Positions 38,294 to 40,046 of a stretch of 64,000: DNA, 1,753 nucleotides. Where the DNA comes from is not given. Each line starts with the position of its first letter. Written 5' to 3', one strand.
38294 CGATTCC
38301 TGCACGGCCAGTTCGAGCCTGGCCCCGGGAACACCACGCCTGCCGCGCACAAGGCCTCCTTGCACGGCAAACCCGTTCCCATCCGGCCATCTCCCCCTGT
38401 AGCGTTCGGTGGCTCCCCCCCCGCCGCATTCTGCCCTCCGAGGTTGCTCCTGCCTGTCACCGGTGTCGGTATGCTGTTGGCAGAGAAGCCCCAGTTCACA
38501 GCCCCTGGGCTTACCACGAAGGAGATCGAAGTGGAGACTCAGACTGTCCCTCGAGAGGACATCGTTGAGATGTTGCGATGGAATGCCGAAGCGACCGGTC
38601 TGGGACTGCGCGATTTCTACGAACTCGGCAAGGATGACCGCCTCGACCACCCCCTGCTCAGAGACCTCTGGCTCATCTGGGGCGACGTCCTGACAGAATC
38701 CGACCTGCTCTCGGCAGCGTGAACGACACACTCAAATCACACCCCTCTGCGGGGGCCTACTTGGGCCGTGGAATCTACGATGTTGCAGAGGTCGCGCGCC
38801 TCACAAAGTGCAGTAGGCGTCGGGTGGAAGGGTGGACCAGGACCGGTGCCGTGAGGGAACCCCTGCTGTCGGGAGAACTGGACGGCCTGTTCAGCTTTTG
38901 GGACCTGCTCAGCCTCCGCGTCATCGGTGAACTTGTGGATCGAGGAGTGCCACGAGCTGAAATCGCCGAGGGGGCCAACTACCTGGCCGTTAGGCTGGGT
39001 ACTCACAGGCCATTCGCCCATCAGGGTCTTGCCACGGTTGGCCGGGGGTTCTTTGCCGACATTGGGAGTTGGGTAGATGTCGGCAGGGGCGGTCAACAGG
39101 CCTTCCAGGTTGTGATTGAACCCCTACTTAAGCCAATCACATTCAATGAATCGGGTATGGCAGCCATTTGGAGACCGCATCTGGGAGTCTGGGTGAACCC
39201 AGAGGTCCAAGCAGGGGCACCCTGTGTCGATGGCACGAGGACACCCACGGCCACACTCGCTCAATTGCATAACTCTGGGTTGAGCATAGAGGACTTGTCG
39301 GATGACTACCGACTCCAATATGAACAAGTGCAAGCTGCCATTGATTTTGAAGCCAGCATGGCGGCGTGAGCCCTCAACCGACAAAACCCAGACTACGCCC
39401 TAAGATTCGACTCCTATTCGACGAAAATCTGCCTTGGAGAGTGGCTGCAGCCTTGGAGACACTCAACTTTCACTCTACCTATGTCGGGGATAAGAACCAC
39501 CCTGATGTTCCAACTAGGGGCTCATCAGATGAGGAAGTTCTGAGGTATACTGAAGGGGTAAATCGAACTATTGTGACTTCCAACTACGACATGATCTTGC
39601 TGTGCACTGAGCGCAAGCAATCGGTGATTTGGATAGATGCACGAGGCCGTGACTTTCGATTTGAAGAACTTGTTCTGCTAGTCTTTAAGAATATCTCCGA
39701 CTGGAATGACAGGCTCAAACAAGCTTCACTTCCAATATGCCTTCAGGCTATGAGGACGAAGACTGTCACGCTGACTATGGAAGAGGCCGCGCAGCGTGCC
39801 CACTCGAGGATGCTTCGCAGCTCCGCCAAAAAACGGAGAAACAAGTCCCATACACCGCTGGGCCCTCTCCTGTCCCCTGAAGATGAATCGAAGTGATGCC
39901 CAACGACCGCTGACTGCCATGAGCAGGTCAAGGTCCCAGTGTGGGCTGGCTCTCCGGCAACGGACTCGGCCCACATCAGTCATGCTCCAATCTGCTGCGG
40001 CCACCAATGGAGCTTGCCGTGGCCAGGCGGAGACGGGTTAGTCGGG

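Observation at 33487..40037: Compositionally distinct ~6.5-kb island made only of conflict-system modules, with no visible mobility gene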

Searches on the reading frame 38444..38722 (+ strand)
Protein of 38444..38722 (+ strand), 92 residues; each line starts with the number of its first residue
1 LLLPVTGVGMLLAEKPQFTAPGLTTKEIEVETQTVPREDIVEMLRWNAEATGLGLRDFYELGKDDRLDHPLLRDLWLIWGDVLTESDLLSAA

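Call 27: search_protein_families(library=pfam, proteins=[window:38471-38722:+], max_evalue=0.001)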
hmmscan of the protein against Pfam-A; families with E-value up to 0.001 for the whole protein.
window:38471-38722:+ (83 aa): 0 families

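Call 70: list_cluster_members(proteins=[window:38471-38722:+, window:38276-38722:+, window:38285-38722:+, window:38444-38722:+, window:38531-38722:+, window:38201-38731:-, window:38201-38650:-, window:38719-39369:+, window:38360-38722:+, window:38477-38722:+])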
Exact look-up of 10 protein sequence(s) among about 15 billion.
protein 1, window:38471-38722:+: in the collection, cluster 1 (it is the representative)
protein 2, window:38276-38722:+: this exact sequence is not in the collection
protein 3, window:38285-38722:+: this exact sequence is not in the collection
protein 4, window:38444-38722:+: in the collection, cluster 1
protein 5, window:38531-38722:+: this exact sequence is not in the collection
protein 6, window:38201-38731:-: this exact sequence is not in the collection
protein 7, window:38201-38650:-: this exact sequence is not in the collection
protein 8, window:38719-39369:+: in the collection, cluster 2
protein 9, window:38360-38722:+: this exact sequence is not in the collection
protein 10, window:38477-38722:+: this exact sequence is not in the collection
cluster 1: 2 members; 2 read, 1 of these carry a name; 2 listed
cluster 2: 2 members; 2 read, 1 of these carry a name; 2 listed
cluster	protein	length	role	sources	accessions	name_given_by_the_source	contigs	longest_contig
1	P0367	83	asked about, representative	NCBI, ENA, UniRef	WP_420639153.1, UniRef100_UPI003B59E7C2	hypothetical protein [Candidatus Poriferisocius sp.] | hypothetical protein n=1 Tax=Candidatus Poriferisocius sp. TaxID=3101276 ...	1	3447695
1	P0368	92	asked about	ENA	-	-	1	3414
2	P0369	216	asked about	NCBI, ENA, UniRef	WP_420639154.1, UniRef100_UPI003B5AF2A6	DUF433 domain-containing protein [Candidatus Poriferisocius sp.] | DUF433 domain-containing protein n=1 Tax=Candidatus Poriferisocius sp. TaxID=3101276 ...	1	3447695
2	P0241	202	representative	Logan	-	-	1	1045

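Call 79: search_protein_representatives(protein=window:38471-38722:+)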
Query: 83 residues. Proteins with E-value up to 0.001 (for the whole library): 27; up to 1e-10: 9; up to 1e-30: 0. The best 27 are listed.
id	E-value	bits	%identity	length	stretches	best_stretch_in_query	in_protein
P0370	1.7e-15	72.9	68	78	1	23-79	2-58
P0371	2.0e-15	72.7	64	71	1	25-80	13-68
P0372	5.7e-14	68.0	64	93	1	25-79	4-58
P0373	6.1e-13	64.8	61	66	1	23-79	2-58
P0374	1.0e-12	64.1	58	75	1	23-79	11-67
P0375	2.3e-12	62.9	58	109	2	34-81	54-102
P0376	1.1e-11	60.7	60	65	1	25-79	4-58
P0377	1.2e-11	60.7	55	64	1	24-79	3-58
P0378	3.5e-11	59.2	65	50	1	34-79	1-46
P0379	2.3e-08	50.1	60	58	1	42-81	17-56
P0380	5.7e-08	48.9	53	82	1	23-80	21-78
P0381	2.5e-07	46.9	50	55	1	28-79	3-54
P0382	3.0e-07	46.6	43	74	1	11-78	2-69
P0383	4.2e-07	46.2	58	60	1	34-81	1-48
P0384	8.9e-07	45.1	72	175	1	25-60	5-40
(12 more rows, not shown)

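Call 80: find_encoding_contigs(protein=P0370, flank=4000, max_places=4)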
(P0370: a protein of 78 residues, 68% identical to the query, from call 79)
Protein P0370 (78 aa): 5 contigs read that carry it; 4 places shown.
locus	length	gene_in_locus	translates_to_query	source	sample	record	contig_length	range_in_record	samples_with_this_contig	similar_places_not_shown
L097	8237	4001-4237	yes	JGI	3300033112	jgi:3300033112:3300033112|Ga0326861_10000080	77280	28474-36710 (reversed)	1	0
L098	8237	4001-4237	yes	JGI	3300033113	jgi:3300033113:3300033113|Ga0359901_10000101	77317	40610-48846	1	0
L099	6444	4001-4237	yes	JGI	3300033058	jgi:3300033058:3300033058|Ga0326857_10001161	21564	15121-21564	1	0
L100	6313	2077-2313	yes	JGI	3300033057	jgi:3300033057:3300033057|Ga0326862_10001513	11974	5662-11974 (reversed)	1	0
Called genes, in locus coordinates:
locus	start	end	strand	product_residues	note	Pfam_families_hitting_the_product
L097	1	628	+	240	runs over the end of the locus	PF13672:PP2C_2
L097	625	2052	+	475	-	PF00171:Aldedh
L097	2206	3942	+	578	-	PF00860:Xan_ur_permease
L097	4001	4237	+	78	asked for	-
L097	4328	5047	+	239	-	PF01351:RNase_HII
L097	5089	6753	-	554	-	PF02776:TPP_enzyme_N, PF00205:TPP_enzyme_M, PF02775:TPP_enzyme_C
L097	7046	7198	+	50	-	-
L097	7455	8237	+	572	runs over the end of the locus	PF00561:Abhydrolase_1, PF08386:Abhydrolase_4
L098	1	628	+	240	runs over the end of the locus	PF13672:PP2C_2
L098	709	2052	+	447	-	PF00171:Aldedh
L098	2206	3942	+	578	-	PF00860:Xan_ur_permease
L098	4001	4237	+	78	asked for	-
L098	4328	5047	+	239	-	PF01351:RNase_HII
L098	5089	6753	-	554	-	PF02776:TPP_enzyme_N, PF00205:TPP_enzyme_M, PF02775:TPP_enzyme_C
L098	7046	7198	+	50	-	-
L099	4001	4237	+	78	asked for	-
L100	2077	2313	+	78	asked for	-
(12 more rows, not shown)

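Call 83: search_solved_structures(query=A3, max_evalue=1)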
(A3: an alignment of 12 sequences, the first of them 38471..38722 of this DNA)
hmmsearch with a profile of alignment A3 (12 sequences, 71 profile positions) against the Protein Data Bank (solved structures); distinct sequences matched with E-value up to 1: 3.
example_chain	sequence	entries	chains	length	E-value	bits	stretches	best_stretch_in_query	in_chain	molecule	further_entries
23as_0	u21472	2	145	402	0.054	16.9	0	24-67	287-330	Sorting nexin 1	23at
6gy4_A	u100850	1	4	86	0.57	13.6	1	9-38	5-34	Protein bicaudal C homolog 1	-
5m4a_A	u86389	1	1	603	0.95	12.9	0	16-51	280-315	Neutral trehalase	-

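Call 84: search_protein_families(library=ncbifam, proteins=[window:38471-38722:+], max_evalue=0.01)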
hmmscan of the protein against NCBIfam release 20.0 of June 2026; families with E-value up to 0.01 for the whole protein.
window:38471-38722:+ (83 aa): 0 families

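Call 94: find_encoding_contigs(protein=window:38444-38722:+, flank=5000, max_places=3)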
Protein window:38444-38722:+ (92 aa): 1 contig read that carries it; 1 place shown.
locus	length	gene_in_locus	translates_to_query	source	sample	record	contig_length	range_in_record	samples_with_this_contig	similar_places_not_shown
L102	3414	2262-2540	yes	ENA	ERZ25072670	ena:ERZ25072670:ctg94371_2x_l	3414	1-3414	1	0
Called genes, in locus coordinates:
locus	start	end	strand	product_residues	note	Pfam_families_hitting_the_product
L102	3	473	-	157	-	?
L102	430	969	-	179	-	PF27160:Y4kK_N (weak)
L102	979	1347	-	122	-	-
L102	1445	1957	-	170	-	PF00004:AAA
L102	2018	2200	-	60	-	-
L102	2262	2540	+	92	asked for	-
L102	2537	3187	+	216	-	PF13411:MerR_1, PF04255:DUF433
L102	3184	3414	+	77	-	?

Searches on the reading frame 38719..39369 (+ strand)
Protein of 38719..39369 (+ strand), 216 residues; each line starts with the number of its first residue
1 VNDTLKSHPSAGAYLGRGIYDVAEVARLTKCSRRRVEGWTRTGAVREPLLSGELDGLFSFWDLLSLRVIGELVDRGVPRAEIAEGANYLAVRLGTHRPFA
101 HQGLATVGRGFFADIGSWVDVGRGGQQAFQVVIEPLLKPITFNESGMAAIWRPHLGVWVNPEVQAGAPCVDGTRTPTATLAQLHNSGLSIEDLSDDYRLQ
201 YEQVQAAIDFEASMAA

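Call 4: search_protein_families(library=pfam, proteins=[window:38719-39369:+], max_evalue=0.01)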
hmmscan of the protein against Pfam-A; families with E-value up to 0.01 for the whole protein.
window:38719-39369:+ (216 aa): 3 families
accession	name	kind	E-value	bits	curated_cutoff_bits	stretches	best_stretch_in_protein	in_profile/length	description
PF04255.20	DUF433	-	8.6e-15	54.8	23.6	1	159-210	3-55/56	Protein of unknown function (DUF433)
PF13411.12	MerR_1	-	5e-08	33.4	21.6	1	20-84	1-64/69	MerR HTH family regulatory protein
PF12728.13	HTH_17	-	0.0093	16.6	27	0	20-43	2-25/51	Helix-turn-helix domain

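Call 5: search_protein_families(library=padloc, proteins=[window:38719-39369:+], max_evalue=0.01)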
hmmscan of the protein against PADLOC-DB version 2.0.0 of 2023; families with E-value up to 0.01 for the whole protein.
window:38719-39369:+ (216 aa): 0 families

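Call 37: find_homologous_proteins(query=window:38719-39369:+, max_evalue=0.00001)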
Query window:38719-39369:+ (216 aa): 124 proteins with E <= 0.00001 among 1423 candidates; the best 120 are listed.
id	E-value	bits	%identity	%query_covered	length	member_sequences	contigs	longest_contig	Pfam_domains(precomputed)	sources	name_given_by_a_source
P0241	5.3e-131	453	100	94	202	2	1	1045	PF13411.13,PF04255.21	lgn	-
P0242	1.5e-109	382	79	100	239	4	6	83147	PF04255.21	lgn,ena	-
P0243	1.1e-106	373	80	97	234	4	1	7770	PF04255.21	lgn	-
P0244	5.5e-105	368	80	94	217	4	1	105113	PF04255.21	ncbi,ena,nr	ncbi:MAG: DUF433 domain-containing protein [bacterium]|nr:DUF433 domain-containing protein [bacteriu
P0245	8.3e-104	364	79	93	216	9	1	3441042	PF04255.21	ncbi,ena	-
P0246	9.6e-104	364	79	95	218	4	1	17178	PF04255.21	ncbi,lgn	-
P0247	1.7e-103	363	76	99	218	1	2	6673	PF04255.21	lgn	-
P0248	1.8e-102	359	78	94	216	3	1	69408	PF04255.21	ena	-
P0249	3.0e-102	359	77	99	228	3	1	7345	PF04255.21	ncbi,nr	ncbi:MAG: DUF433 domain-containing protein, partial [bacterium]|nr:DUF433 domain-containing protein 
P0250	3.0e-101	355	74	97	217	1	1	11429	PF04255.21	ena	-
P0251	1.7e-99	350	74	99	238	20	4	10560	PF04255.21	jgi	-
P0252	2.2e-95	336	74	94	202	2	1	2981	PF13411.13,PF04255.21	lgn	-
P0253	3.1e-95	336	73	94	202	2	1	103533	PF04255.21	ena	-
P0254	7.6e-93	328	74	94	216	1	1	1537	PF04255.21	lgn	-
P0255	1.9e-89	317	70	94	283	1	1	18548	PF04255.21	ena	-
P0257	2.3e-82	294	78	79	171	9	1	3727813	PF04255.21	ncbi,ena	-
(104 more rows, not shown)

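Call 38: find_encoding_contigs(protein=P0245, flank=7000, max_places=2)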
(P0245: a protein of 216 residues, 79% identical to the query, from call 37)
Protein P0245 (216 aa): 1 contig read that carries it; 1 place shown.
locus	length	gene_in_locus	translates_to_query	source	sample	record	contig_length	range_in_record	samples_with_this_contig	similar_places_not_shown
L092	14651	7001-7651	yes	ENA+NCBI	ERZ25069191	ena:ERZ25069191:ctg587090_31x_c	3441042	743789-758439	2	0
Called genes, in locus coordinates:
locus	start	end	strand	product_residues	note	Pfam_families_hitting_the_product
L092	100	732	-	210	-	PF13532:2OG-FeII_Oxy_2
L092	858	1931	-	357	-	PF08378:NERD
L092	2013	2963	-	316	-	PF14088:DUF4268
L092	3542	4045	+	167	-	PF01936:NYN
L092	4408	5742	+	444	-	-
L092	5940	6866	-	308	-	PF13532:2OG-FeII_Oxy_2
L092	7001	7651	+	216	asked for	PF04255:DUF433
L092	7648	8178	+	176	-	PF18480:DUF5615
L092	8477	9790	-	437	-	PF03235:GmrSD_N, PF07510:GmrSD_C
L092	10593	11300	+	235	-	PF02660:G3P_acyltransf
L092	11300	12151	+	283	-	PF02645:DegV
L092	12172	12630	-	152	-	PF09438:DUF2017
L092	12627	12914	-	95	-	PF02617:ClpS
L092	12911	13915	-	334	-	PF02628:COX15-CtaA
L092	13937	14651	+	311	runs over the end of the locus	PF01040:UbiA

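Call 39: find_encoding_contigs(protein=P0242, flank=7000, max_places=3)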
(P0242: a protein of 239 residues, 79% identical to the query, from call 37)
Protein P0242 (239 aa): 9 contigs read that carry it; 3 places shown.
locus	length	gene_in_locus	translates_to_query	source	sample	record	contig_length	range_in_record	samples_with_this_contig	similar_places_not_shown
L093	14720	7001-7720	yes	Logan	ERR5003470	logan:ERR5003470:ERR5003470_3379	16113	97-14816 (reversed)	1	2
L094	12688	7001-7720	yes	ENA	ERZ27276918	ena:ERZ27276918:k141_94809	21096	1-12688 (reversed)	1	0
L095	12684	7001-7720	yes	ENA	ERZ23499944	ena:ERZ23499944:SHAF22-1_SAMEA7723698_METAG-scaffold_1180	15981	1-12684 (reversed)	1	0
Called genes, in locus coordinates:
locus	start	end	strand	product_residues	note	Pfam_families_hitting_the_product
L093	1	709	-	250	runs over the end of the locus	PF01209:Ubie_methyltran, PF02353:CMAS, PF13489:Methyltransf_23, PF13847:Methyltransf_31, PF08241:Methyltransf_11, PF08242:Methyltransf_12, PF13649:Methyltransf_25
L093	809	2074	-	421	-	PF13439:Glyco_transf_4, PF13579:Glyco_trans_4_4, PF20706:GT4-conflict, PF00534:Glycos_transf_1, PF13692:Glyco_trans_1_4, PF13524:Glyco_trans_1_2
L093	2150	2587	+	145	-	PF02580:Tyr_Deacylase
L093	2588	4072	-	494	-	PF20154:LNT_N, PF00795:CN_hydrolase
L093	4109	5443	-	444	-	PF01266:DAO (weak), PF01593:Amino_oxidase, PF13450:NAD_binding_8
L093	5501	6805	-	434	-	PF01208:URO-D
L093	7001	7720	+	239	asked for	PF04255:DUF433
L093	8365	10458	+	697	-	PF00580:UvrD-helicase (faint), PF02562:PhoH (faint), PF01443:Viral_helicase1 (faint), PF13245:AAA_19 (faint), PF13538:UvrD_C_2 (weak)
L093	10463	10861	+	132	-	PF01243:PNPOx_N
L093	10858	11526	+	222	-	PF01596:Methyltransf_3, PF13578:Methyltransf_24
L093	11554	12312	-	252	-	PF08543:Phos_pyr_kin, PF00294:PfkB (weak)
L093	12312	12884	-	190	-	PF02581:TMP-TENI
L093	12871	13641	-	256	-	PF05690:ThiG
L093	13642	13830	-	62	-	PF02597:ThiS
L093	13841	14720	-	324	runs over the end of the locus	?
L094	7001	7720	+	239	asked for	PF04255:DUF433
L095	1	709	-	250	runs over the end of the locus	PF01209:Ubie_methyltran, PF02353:CMAS, PF13489:Methyltransf_23, PF13847:Methyltransf_31, PF08241:Methyltransf_11, PF08242:Methyltransf_12, PF13649:Methyltransf_25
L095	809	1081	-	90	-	PF00534:Glycos_transf_1, PF13524:Glyco_trans_1_2, PF13692:Glyco_trans_1_4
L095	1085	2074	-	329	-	PF13439:Glyco_transf_4, PF13579:Glyco_trans_4_4, PF20706:GT4-conflict, PF00534:Glycos_transf_1, PF13692:Glyco_trans_1_4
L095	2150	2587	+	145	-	PF02580:Tyr_Deacylase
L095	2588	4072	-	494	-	PF20154:LNT_N, PF00795:CN_hydrolase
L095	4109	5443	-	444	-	PF01266:DAO (weak), PF01593:Amino_oxidase, PF13450:NAD_binding_8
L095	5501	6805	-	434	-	PF01208:URO-D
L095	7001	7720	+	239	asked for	PF04255:DUF433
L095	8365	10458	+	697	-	PF00580:UvrD-helicase (faint), PF02562:PhoH (faint), PF01443:Viral_helicase1 (faint), PF13245:AAA_19 (faint), PF13538:UvrD_C_2 (weak)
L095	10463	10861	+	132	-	PF01243:PNPOx_N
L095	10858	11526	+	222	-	PF01596:Methyltransf_3, PF13578:Methyltransf_24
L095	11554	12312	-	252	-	PF08543:Phos_pyr_kin, PF00294:PfkB (weak)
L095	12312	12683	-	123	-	?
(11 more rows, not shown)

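Call 40: find_encoding_contigs(protein=P0257, flank=7000, max_places=2)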
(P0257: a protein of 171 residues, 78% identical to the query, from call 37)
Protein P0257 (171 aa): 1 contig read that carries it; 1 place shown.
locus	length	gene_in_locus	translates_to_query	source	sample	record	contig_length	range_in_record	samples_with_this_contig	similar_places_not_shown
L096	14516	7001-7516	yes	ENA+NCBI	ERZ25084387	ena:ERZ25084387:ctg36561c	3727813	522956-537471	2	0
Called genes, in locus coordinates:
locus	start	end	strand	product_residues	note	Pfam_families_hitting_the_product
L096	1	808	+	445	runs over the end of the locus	PF06965:Na_H_antiport_1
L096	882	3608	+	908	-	PF01751:Toprim, PF01131:Topoisom_bac, PF13368:Toprim_C_rpt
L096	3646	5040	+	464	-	PF05977:MFS_3, PF07690:MFS_1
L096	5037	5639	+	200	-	PF02223:Thymidylate_kin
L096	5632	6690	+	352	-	PF13177:DNA_pol3_delta2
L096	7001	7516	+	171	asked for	PF04255:DUF433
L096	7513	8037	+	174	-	PF18480:DUF5615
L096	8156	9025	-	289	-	-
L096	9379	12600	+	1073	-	PF00176:SNF2-rel_dom, PF04851:ResIII, PF00271:Helicase_C, PF13020:NOV_C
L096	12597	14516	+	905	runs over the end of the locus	-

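Call 84: search_protein_families(library=ncbifam, proteins=[window:38719-39369:+], max_evalue=0.01)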
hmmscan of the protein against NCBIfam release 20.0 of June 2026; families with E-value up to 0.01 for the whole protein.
window:38719-39369:+ (216 aa): 0 families

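Call 93: find_related_loci(query=window:38719-39369:+, collection=viral_contigs, flank=5000)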
Query window:38719-39369:+ (216 aa) in viral_contigs; peptide patterns used: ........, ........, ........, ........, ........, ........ (x = any residue, [..] = any of these).
6 stretches matched a pattern, but none encodes a relative of the query by tblastn (E <= 1e-3).

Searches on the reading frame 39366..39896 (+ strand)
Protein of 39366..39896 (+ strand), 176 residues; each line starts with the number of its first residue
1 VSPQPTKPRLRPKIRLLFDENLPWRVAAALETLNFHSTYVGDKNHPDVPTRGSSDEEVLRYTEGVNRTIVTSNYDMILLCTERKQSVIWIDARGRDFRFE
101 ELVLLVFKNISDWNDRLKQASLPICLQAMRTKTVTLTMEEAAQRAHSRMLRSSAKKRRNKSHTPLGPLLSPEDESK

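Call 4: search_protein_families(library=pfam, proteins=[window:39366-39896:+], max_evalue=0.01)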
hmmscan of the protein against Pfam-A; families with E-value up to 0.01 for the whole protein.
window:39366-39896:+ (176 aa): 1 family
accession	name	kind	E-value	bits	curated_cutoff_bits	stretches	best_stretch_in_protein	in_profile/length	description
PF18480.7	DUF5615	-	4.6e-12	46.2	23.8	1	15-113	2-95/110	Domain of unknown function (DUF5615)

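Call 5: search_protein_families(library=padloc, proteins=[window:39366-39896:+], max_evalue=0.01)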
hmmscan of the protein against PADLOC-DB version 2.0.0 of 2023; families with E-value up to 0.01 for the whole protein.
window:39366-39896:+ (176 aa): 0 families

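Call 54: search_solved_structures(query=window:39366-39896:+, max_evalue=1)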
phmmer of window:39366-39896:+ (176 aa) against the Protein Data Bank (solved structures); distinct sequences matched with E-value up to 1: 0.

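Call 84: search_protein_families(library=ncbifam, proteins=[window:39366-39896:+], max_evalue=0.01)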
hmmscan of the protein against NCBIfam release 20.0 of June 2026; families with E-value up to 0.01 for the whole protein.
window:39366-39896:+ (176 aa): 0 families
